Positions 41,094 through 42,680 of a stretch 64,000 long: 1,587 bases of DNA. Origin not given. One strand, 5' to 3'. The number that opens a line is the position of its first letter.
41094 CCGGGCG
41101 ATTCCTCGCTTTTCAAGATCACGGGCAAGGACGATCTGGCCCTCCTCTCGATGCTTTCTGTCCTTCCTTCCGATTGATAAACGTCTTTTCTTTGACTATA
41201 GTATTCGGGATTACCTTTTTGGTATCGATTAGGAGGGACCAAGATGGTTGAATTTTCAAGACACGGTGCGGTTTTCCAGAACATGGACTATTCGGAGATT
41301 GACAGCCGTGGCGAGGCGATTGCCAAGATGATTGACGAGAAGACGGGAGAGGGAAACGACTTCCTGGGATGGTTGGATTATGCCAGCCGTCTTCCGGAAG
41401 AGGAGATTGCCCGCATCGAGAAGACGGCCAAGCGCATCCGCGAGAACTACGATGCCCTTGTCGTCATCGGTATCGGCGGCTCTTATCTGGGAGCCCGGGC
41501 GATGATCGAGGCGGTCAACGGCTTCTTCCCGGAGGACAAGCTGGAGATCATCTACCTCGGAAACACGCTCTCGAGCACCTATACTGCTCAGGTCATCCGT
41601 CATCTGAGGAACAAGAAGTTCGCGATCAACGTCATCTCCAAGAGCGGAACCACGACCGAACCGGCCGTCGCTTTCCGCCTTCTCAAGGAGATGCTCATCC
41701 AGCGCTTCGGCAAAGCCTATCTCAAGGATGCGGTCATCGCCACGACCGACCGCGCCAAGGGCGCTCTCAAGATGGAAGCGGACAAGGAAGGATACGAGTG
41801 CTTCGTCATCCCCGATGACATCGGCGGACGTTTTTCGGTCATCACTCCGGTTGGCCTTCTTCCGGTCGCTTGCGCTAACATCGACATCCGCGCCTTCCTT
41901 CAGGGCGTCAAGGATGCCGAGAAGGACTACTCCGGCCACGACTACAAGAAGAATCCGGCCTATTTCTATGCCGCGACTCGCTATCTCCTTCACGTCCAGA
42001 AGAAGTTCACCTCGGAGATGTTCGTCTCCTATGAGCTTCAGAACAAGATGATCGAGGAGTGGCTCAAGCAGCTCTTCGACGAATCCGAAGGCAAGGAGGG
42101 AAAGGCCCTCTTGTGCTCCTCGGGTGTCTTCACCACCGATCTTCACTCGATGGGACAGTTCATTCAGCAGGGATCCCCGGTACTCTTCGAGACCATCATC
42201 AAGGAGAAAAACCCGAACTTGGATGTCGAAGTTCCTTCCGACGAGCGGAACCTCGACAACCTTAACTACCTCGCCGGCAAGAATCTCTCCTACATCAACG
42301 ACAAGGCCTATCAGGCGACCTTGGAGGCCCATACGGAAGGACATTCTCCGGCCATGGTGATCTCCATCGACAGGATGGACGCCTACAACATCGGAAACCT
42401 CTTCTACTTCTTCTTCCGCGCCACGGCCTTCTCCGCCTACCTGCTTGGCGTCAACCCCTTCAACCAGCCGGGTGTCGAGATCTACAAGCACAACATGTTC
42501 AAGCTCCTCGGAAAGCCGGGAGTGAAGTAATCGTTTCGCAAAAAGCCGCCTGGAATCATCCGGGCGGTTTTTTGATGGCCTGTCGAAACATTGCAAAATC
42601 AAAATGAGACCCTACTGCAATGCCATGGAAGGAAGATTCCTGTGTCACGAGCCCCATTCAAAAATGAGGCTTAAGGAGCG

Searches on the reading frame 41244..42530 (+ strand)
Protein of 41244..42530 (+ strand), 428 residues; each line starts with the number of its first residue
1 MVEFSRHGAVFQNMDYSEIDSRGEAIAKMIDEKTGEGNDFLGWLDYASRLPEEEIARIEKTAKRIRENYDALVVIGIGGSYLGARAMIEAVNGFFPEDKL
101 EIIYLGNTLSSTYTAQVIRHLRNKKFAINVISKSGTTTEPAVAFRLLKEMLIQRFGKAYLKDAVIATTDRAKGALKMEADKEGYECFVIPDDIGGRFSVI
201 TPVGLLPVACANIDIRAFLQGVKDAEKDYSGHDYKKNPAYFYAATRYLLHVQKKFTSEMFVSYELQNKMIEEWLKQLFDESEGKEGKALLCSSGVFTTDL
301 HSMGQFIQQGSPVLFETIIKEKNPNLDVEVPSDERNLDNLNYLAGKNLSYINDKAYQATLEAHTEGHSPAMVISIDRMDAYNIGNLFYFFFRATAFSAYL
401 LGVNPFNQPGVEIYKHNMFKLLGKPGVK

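Call 3: search_protein_families(library=pfam, proteins=[window:41244-42530:+])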
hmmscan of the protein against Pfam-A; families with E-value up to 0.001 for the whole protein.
window:41244-42530:+ (428 aa): 1 family
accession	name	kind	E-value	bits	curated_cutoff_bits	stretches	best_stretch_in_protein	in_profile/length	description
PF00342.24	PGI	-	2.7e-22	79.5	22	1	70-416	97-460/486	Phosphoglucose isomerase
